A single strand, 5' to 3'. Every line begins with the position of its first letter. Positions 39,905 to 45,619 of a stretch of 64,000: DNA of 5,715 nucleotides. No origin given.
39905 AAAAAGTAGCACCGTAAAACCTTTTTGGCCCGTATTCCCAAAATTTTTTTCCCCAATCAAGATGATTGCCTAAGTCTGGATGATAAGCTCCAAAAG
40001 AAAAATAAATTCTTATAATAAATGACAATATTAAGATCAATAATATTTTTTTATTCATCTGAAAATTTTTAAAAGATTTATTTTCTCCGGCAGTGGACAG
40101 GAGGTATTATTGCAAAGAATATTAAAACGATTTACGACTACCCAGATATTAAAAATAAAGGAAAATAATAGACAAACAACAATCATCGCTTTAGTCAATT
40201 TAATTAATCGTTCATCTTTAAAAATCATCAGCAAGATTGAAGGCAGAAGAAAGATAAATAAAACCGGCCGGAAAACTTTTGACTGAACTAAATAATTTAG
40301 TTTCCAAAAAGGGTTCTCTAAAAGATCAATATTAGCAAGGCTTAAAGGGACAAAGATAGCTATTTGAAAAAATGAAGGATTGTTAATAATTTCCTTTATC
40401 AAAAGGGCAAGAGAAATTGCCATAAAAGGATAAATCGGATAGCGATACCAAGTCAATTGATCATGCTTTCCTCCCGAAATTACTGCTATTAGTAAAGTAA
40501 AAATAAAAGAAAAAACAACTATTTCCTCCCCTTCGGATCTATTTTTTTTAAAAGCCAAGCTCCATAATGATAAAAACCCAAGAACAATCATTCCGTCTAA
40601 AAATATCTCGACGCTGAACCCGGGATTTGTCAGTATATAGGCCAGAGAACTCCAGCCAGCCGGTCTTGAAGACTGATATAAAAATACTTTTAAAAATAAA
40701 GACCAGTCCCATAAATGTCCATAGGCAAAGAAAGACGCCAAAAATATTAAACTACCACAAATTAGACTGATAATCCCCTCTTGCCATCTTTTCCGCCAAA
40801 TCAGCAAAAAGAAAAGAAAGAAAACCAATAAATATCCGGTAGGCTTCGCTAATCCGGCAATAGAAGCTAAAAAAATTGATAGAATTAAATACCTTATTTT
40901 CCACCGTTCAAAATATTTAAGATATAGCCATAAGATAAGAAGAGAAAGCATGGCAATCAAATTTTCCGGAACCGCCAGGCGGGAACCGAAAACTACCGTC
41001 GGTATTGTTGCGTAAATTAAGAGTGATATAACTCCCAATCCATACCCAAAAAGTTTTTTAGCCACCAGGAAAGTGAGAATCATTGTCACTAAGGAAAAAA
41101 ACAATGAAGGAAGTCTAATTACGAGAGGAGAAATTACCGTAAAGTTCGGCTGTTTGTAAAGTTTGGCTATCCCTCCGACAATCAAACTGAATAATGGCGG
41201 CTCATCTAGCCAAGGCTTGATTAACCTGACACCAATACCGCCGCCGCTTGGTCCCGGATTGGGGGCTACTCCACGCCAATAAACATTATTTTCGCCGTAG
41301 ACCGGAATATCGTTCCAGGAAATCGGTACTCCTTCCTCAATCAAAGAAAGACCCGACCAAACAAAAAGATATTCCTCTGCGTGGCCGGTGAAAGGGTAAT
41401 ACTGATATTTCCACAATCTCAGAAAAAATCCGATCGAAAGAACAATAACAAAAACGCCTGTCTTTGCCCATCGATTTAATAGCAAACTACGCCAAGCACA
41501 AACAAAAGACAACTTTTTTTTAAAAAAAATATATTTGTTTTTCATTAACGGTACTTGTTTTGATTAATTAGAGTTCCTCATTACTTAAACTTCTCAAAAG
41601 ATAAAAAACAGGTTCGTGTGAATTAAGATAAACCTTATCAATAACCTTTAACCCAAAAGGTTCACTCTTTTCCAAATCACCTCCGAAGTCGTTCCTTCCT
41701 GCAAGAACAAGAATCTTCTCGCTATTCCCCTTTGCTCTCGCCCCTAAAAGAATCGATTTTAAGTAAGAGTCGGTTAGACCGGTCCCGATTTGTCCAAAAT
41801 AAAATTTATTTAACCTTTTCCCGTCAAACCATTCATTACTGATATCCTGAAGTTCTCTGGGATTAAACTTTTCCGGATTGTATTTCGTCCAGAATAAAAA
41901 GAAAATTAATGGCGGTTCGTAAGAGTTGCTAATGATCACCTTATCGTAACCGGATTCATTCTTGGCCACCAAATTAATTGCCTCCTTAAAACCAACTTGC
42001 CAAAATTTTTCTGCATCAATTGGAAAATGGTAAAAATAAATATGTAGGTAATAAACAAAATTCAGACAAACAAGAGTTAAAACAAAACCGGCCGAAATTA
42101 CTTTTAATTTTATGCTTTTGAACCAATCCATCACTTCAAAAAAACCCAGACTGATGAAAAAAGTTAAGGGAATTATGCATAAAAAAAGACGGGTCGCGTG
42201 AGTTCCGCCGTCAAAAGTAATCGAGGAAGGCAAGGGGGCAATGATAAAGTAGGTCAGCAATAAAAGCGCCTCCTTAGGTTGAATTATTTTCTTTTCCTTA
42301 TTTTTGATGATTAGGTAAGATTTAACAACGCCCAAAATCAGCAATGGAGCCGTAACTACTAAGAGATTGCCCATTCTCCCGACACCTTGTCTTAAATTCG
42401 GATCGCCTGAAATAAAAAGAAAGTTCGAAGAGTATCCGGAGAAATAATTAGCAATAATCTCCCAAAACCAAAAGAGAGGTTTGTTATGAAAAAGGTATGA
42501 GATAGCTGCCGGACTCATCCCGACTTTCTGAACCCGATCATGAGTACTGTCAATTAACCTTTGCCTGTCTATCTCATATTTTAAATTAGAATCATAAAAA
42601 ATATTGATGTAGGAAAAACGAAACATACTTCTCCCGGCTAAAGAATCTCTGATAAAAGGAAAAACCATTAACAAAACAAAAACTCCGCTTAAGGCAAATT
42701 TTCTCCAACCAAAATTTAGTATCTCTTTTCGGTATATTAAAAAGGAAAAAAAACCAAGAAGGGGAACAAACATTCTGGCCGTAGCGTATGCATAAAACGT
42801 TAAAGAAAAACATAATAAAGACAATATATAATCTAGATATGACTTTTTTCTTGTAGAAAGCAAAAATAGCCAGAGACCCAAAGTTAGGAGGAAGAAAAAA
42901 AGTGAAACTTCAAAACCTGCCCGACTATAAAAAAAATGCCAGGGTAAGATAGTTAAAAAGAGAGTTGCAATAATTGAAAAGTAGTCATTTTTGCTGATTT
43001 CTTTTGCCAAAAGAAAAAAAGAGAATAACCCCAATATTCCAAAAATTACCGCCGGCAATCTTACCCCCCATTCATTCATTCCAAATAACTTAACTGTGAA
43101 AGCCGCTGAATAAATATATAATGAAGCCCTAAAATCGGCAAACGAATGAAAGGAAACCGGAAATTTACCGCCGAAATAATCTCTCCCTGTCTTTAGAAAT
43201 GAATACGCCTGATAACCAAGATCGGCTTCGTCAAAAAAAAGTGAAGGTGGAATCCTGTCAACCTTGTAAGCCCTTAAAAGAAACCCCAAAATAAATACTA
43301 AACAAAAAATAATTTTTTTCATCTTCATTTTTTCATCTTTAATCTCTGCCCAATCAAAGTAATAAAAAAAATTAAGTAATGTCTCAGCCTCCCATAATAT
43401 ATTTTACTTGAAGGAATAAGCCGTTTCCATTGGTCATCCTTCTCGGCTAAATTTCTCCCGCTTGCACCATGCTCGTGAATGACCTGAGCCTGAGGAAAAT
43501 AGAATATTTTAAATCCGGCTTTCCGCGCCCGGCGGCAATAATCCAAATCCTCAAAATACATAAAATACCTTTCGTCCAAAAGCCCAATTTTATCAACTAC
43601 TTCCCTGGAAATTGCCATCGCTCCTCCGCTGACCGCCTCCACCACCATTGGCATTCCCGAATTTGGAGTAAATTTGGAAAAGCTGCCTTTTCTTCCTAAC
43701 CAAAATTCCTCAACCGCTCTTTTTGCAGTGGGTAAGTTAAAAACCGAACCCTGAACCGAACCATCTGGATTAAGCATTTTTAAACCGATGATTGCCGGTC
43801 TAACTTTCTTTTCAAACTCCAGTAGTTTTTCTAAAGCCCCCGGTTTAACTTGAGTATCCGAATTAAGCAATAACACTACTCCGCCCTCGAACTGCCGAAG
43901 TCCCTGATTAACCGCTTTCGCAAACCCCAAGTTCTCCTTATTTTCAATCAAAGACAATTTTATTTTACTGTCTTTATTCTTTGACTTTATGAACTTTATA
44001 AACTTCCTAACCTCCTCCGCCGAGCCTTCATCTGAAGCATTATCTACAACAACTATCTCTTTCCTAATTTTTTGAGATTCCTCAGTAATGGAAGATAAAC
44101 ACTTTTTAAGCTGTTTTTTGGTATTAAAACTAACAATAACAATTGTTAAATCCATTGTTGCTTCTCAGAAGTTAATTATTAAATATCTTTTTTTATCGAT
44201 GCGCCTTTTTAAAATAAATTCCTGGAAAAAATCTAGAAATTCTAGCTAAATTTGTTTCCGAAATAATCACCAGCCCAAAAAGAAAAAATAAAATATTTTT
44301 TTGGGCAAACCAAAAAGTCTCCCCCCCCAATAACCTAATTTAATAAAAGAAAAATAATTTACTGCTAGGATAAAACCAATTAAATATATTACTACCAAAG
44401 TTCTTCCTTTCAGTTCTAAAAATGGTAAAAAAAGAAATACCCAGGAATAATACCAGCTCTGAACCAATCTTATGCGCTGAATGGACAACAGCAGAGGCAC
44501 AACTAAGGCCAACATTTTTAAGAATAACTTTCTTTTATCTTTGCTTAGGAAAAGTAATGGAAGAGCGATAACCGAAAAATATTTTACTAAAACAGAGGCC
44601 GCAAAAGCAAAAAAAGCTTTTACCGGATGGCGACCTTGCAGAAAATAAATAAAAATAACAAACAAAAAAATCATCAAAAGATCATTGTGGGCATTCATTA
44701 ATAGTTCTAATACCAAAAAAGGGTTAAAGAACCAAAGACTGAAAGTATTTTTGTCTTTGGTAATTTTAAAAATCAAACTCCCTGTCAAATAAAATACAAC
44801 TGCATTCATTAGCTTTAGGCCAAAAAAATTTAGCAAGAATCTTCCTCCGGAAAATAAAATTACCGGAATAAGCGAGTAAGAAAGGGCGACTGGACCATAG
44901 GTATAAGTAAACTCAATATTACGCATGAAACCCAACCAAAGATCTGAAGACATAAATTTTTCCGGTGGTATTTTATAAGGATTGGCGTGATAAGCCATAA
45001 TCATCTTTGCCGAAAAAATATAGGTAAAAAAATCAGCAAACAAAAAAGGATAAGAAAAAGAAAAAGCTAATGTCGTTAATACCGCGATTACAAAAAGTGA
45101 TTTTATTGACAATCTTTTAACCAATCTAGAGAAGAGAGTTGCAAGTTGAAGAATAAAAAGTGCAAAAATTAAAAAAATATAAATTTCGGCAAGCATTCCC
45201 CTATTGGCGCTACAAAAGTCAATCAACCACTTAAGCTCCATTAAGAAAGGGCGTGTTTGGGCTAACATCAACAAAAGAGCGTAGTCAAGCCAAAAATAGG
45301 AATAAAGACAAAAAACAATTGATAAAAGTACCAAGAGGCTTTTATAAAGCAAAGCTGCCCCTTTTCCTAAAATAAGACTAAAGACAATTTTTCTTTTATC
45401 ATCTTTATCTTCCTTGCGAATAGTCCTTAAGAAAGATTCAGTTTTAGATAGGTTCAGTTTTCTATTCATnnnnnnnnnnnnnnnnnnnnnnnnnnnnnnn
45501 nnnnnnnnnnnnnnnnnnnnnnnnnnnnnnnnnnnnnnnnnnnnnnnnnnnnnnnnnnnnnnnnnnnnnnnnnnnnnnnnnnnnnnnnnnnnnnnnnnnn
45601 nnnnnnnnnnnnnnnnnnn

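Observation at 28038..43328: Tandem array of ArnT/PMT-like GT-C paralogs with conserved N-terminal DE loop and C-terminal soluble module but divergent middle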

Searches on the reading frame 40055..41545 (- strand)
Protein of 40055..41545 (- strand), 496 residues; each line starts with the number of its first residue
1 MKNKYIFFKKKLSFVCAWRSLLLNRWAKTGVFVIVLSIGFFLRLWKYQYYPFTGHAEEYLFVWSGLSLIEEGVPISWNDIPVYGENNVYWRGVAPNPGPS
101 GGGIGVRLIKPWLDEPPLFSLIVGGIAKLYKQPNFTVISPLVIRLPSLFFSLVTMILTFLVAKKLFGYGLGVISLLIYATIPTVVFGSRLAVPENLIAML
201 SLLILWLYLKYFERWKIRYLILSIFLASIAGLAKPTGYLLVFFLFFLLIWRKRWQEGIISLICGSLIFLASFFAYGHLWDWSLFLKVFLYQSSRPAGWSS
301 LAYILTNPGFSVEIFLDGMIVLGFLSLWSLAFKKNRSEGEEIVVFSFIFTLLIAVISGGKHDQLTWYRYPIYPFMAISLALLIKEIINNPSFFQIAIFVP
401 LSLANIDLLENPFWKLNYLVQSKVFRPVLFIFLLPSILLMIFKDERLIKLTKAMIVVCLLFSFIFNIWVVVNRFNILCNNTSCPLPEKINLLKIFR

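Call 5: search_protein_families(library=pfam, proteins=[window:40055-41545:-], max_evalue=0.01)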
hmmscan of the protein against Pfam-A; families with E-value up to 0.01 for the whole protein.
window:40055-41545:- (496 aa): 1 family
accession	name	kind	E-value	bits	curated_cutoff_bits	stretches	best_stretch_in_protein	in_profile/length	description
PF13231.12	PMT_2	-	1.5e-15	58.2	26.1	1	114-272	1-154/160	Dolichyl-phosphate-mannose-protein mannosyltransferase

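Call 62: search_protein_families(library=ncbifam, proteins=[window:40055-41545:-], max_evalue=0.001)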
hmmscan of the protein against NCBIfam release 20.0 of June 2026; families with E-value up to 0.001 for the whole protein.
window:40055-41545:- (496 aa): 2 families
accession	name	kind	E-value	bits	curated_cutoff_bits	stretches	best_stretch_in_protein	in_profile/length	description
TIGR03663.1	TIGR03663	subfamily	3.1e-05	23.2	126.25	1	138-252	68-185/435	flippase activity-associated protein Agl23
NF046093.1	AZOBR_p60025_fam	subfamily_domain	0.00016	21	150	1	148-264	117-227/232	AZOBR_p60025 family cell surface glycopolymer formation protein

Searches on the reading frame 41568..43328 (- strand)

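Call 4: search_protein_families(library=pfam, proteins=[window:41568-43328:-], max_evalue=0.01)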
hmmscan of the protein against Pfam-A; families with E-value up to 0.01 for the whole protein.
window:41568-43328:- (586 aa): 1 family
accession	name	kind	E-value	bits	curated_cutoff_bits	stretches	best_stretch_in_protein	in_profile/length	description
PF13231.12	PMT_2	-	2e-08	35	26.1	1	72-225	7-157/160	Dolichyl-phosphate-mannose-protein mannosyltransferase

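Call 62: search_protein_families(library=ncbifam, proteins=[window:41568-43328:-], max_evalue=0.001)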
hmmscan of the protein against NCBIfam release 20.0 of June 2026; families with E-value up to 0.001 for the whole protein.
window:41568-43328:- (586 aa): 2 families
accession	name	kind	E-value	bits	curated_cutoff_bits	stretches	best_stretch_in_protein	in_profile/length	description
NF047440.1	LA3751_2_3_fam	subfamily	6.9e-07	28.4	200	1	71-225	85-237/460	LA_3751/LA_3752 family putative glycosyltransferase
TIGR03663.1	TIGR03663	subfamily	1.6e-05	24.1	126.25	1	6-178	2-162/435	flippase activity-associated protein Agl23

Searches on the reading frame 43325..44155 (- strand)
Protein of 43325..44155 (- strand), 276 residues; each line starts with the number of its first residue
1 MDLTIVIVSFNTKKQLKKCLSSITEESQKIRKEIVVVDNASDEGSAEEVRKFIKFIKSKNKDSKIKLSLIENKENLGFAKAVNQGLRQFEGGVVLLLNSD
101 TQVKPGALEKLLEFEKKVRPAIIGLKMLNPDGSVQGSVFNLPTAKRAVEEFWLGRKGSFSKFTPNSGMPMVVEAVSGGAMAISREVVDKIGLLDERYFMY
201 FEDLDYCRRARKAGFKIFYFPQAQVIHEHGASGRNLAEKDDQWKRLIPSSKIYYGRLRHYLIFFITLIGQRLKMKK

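Call 5: search_protein_families(library=pfam, proteins=[window:43325-44155:-], max_evalue=0.01)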
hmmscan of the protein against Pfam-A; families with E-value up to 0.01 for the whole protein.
window:43325-44155:- (276 aa): 6 families
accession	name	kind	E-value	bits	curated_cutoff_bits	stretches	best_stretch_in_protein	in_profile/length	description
PF00535.33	Glycos_transf_2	-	2.2e-22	80.2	23.3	1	4-126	1-114/168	Glycosyl transferase family 2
PF13641.12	Glyco_tranf_2_3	-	1.1e-20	75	27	1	3-232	3-216/230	Glycosyltransferase like family 2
PF13632.12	Glyco_trans_2_3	-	2e-08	34.7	27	1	94-249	2-142/198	Glycosyl transferase family group 2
PF13712.12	Glyco_tranf_2_5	-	6.7e-06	26.4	27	1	45-238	11-198/210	Glycosyltransferase like family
PF10111.15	Glyco_tranf_2_2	-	0.00048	20.1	27.3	1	29-114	27-105/276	Glycosyltransferase like family 2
PF02709.20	Glyco_transf_7C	-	0.0022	18.1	23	1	160-222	4-67/78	N-terminal domain of galactosyltransferase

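Call 36: search_protein_families(library=ncbifam, proteins=[window:43325-44155:-], max_evalue=0.00001)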
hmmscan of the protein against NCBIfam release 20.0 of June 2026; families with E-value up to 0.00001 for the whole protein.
window:43325-44155:- (276 aa): 16 families
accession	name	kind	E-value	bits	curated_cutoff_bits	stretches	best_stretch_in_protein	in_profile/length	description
TIGR03965.1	mycofact_glyco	equivalog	1.1e-19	70.6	280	1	2-231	75-284/467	mycofactocin biosynthesis glycosyltransferase MftF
NF041875.1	EPS_EpsD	equivalog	7.2e-16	58.5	370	1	3-229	1-208/325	exopolysaccharide biosynthesis glycosyltransferase EpsD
TIGR01556.1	rhamnosyltran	subfamily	1.3e-15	57.4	200.55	1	20-236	10-209/281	rhamnosyltransferase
NF038299.1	EPS_HpsN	equivalog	2e-12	46.7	425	0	172-231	162-224/317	hormogonium polysaccharide biosynthesis glycosyltransferase HpsN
NF047683.1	TeichurnBiosyTuaG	equivalog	8.6e-12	45.2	400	1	3-133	8-131/252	teichuronic acid biosynthesis protein TuaG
NF038302.1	EPS_HpsE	equivalog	5.9e-11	41.9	300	1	1-117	1-113/307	hormogonium polysaccharide biosynthesis glycosyltransferase HpsE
TIGR03937.1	PgaC_IcaA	equivalog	1.9e-10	40.3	422.3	1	3-113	47-148/407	poly-beta-1,6-N-acetyl-D-glucosamine synthase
TIGR03111.1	glyc2_xrt_Gpos1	hypoth_equivalog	2.8e-09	36.3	363.95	1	2-117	50-159/439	TIGR03111 family XrtG-associated glycosyltransferase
NF007482.0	PRK10073.1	equivalog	4.3e-09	35.8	423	1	3-115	8-110/334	glycosyltransferase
NF050050.1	ProtGlycPglI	equivalog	6.2e-09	35.6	500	1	3-135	4-128/306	GalNAc(5)-diNAcBac-PP-undecaprenol beta-1,3-glucosyltransferase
NF045692.1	OglycostaseCruG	equivalog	5.7e-08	32.1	600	1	3-117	43-154/386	2'-O-glycosyltransferase CruG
TIGR04283.1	glyco_like_mftF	equivalog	2.1e-07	30.7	182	1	3-115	1-97/221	TIGR04283 family arsenosugar biosynthesis glycosyltransferase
TIGR04242.1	nodulat_NodC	equivalog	2.1e-07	30.3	550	1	5-113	52-154/395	chitooligosaccharide synthase NodC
NF050113.1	gal_furan_GlfT1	equivalog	2.4e-07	30.4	330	1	5-231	3-210/290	galactofuranosyltransferase GlfT1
NF053739.1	GlytfEpsEBac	equivalog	2.2e-06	26.9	450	1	5-133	5-126/265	glycosyltransferase EpsE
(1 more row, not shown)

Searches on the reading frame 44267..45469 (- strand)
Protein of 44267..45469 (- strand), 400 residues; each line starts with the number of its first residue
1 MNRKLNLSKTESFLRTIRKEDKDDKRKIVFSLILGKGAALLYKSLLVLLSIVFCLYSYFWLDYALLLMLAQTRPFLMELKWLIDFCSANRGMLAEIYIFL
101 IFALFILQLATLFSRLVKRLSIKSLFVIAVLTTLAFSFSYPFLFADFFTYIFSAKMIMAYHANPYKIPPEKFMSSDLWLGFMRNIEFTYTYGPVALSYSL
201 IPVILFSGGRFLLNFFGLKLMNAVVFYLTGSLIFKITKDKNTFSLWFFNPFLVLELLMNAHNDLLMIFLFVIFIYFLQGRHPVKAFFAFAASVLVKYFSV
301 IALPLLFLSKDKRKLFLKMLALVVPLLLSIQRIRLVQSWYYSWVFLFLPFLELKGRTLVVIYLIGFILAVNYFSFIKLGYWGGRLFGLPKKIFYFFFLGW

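Call 5: search_protein_families(library=pfam, proteins=[window:44267-45469:-], max_evalue=0.01)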
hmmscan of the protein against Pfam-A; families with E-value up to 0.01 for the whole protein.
window:44267-45469:- (400 aa): 0 families

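Call 62: search_protein_families(library=ncbifam, proteins=[window:44267-45469:-], max_evalue=0.001)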
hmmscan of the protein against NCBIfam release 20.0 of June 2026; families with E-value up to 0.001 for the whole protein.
window:44267-45469:- (400 aa): 2 families
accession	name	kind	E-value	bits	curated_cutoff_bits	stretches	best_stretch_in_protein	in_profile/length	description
TIGR03459.1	crt_membr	equivalog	5.6e-06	25.5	439.4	1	94-306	46-262/470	alpha-(1->6)-mannopyranosyltransferase A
NF046093.1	AZOBR_p60025_fam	subfamily_domain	0.00075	18.8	150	1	198-328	97-229/232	AZOBR_p60025 family cell surface glycopolymer formation protein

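Call 64: search_protein_families(library=pfam, proteins=[window:44267-45469:-], max_evalue=1)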
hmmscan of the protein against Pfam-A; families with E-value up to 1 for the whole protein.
window:44267-45469:- (400 aa): 0 families
